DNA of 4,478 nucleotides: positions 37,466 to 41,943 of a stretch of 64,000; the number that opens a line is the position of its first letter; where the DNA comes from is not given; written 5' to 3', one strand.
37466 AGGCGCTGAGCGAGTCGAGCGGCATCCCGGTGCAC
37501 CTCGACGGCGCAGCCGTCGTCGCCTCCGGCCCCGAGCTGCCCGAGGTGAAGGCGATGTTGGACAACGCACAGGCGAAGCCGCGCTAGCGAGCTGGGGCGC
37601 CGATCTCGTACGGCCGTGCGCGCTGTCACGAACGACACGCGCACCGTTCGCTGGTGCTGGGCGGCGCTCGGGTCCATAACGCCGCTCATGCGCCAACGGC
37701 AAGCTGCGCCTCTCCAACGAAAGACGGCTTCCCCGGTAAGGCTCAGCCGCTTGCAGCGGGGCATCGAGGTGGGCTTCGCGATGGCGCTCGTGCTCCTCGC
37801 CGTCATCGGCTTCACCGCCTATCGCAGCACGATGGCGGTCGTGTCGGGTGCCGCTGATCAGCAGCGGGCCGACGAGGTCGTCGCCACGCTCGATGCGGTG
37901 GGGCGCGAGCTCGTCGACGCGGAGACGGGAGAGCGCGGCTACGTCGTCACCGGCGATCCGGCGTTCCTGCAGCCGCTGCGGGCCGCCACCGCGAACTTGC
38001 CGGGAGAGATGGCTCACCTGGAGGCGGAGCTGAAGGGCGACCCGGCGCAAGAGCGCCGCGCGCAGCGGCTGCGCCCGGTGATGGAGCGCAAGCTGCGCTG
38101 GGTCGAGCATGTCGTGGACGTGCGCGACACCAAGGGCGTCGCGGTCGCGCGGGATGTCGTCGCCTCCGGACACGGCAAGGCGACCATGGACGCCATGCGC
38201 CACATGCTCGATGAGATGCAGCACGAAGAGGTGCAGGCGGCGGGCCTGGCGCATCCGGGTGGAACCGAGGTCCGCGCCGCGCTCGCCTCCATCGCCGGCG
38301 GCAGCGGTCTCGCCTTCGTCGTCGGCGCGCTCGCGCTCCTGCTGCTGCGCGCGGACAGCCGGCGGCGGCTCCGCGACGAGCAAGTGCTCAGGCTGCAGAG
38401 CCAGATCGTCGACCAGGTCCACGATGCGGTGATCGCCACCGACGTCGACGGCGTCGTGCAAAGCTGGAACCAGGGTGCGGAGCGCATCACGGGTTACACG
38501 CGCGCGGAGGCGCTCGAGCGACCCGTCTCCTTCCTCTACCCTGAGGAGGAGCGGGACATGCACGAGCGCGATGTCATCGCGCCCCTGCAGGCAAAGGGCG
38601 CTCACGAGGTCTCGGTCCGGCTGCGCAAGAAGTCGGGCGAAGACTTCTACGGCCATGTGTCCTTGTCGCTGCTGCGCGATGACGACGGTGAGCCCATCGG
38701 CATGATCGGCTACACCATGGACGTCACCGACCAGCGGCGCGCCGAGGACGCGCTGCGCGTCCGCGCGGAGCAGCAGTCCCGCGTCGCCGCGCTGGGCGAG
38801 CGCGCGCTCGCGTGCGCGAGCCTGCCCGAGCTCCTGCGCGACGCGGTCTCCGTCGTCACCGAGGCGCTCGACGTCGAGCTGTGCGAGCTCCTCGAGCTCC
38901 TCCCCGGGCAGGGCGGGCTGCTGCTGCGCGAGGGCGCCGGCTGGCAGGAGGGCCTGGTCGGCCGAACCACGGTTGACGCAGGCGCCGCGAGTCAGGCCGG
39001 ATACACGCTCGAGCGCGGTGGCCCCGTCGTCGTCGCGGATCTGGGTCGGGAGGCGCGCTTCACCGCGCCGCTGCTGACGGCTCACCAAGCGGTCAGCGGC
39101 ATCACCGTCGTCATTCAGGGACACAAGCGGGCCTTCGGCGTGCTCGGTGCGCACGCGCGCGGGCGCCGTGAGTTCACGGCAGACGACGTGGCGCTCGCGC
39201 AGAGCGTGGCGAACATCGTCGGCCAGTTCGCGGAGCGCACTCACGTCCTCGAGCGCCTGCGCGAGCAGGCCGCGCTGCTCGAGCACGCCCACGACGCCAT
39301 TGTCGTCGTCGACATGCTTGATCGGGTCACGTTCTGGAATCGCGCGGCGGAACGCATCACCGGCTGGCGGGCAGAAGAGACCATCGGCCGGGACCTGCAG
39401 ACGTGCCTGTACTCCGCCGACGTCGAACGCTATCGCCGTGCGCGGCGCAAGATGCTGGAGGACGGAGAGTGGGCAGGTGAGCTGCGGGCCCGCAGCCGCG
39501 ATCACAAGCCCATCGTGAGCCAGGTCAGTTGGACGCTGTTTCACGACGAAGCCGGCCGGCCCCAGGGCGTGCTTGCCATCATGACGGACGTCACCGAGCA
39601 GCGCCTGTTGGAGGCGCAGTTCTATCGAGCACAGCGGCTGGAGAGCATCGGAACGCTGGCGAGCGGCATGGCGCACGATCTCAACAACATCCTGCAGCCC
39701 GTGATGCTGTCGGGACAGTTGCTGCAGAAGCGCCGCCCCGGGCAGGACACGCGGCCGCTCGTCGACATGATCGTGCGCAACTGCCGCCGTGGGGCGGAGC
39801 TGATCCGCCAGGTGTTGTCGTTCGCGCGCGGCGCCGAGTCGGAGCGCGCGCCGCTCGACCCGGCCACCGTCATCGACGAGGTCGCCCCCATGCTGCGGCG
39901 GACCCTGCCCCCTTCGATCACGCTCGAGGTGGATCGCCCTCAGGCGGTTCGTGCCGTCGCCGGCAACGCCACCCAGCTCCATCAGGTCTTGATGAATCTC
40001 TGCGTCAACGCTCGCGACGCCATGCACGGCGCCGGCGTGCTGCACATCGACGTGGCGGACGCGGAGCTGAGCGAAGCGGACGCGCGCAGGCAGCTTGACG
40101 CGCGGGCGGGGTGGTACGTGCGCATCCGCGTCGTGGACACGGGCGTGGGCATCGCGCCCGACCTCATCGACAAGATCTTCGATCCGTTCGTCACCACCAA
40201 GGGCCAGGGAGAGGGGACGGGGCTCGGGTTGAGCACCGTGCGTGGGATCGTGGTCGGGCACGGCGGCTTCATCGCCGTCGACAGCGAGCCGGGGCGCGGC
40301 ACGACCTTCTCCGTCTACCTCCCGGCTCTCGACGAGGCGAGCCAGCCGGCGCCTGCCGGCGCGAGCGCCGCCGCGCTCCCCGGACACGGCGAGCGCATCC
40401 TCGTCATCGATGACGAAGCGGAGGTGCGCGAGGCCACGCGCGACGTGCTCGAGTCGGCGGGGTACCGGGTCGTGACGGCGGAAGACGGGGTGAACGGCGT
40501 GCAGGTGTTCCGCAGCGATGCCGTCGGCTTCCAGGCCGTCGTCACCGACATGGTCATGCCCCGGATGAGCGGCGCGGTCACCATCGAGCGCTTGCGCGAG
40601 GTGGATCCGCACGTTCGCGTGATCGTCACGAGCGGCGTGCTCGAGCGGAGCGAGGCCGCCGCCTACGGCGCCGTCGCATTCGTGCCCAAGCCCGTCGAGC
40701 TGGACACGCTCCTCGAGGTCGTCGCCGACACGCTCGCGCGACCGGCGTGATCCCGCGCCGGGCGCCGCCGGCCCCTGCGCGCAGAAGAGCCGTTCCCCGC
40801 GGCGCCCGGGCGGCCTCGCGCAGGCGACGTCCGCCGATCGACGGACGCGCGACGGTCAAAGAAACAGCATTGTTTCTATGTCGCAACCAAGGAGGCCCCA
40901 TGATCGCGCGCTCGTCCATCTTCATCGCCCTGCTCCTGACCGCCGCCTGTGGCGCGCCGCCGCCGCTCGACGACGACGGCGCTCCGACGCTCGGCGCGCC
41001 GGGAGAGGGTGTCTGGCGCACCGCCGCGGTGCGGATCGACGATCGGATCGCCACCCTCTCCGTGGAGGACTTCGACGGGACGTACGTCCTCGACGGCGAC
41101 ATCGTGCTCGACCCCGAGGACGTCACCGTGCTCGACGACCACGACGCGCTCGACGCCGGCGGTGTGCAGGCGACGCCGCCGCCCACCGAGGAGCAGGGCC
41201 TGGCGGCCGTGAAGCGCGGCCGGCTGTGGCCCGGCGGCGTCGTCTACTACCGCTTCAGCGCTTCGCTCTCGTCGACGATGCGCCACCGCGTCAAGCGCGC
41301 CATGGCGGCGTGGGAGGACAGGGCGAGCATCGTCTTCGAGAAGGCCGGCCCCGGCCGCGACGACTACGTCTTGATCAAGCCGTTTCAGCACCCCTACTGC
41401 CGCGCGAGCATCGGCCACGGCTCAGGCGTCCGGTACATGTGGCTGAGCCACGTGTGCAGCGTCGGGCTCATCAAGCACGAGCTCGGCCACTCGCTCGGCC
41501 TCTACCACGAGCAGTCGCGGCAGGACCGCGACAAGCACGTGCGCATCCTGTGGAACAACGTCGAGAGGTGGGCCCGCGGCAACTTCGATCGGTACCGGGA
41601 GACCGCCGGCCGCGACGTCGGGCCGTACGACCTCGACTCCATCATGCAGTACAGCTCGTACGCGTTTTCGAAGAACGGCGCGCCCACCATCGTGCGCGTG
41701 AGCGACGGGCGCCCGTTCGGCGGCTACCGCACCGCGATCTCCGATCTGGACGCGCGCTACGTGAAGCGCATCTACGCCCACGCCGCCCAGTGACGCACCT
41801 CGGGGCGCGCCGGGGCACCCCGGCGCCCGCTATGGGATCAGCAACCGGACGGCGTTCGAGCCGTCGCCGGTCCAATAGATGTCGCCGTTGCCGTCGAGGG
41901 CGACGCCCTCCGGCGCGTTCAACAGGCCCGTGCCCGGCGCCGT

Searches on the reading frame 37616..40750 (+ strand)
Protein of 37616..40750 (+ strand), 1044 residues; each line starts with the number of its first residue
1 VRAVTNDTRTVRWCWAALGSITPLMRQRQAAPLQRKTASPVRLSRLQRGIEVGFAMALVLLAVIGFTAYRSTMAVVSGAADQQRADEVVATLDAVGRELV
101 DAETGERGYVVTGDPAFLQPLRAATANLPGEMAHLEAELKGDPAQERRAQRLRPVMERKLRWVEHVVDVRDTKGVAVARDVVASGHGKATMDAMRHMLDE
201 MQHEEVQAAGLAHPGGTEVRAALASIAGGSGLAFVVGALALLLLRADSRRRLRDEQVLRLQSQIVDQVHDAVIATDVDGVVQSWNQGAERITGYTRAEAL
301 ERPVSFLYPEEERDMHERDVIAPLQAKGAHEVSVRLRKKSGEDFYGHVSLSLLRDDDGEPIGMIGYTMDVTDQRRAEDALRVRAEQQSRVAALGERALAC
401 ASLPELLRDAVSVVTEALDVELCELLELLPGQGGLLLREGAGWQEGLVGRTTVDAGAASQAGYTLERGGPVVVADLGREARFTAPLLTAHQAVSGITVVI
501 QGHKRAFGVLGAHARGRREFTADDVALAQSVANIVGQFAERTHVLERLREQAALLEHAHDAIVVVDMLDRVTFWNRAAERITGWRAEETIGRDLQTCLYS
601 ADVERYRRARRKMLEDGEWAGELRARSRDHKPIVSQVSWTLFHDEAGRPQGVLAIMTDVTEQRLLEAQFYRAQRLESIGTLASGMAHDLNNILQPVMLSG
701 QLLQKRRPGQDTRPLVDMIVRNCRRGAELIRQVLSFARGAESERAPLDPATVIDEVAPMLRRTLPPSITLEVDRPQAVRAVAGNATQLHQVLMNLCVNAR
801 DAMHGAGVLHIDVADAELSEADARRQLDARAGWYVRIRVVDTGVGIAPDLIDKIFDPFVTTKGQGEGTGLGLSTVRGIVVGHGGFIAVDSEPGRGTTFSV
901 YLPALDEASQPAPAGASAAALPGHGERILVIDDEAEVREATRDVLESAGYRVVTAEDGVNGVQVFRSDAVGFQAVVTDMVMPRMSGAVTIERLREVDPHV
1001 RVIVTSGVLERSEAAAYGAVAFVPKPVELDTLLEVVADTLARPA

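Call 35: search_protein_families(library=pfam, proteins=[window:37616-40750:+], max_evalue=0.01)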
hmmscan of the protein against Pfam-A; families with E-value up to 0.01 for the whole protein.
window:37616-40750:+ (1044 aa): 13 families
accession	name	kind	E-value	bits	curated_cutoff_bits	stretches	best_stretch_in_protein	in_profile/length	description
PF00989.32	PAS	-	9.4e-33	113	22.6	2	263-370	5-113/113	PAS fold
PF05227.19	CHASE3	-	7.9e-31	107.2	28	1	83-207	6-130/138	CHASE3 domain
PF13426.13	PAS_9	-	1e-29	103.2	27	2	270-372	2-103/103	PAS domain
PF08448.16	PAS_4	-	8e-25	87.6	23.1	2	555-663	1-109/110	PAS fold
PF02518.31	HATPase_c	-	5.7e-24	85.1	26.4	1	784-904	2-109/111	Histidine kinase-, DNA gyrase B-, and HSP90-like ATPase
PF08447.18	PAS_3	-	1.5e-21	76.9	25.6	2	572-655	2-88/89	PAS fold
PF00072.30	Response_reg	-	4.7e-20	72.3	30.2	1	928-1036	1-110/111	Response regulator receiver domain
PF13188.13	PAS_8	-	6.4e-15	54.9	21.8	2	552-598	4-51/65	PAS domain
PF01590.32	GAF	-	2.2e-11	44.8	22.4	1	403-537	2-131/133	GAF domain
PF13185.12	GAF_2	-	6.3e-09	36.6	28.6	1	401-537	2-133/136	GAF domain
PF00512.31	HisKA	-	1.4e-08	35.1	26.9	1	679-739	3-63/66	His Kinase A (phospho-acceptor) domain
PF13492.12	GAF_3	-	2.1e-08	35.1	27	1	402-540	1-128/129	GAF domain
PF13596.12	PAS_10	-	7.2e-05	23.8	22.1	1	553-660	3-106/106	PAS domain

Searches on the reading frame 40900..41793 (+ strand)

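Call 35: search_protein_families(library=pfam, proteins=[window:40900-41793:+], max_evalue=0.01)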
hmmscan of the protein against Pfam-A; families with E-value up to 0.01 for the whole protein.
window:40900-41793:+ (297 aa): 2 families
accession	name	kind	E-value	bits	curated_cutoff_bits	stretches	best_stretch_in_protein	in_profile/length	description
PF01400.30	Astacin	-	9.3e-41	140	22.5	1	110-292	2-186/189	Astacin (Peptidase family M12A)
PF00413.30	Peptidase_M10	-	0.00023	21.5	24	0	192-208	113-129/159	Matrixin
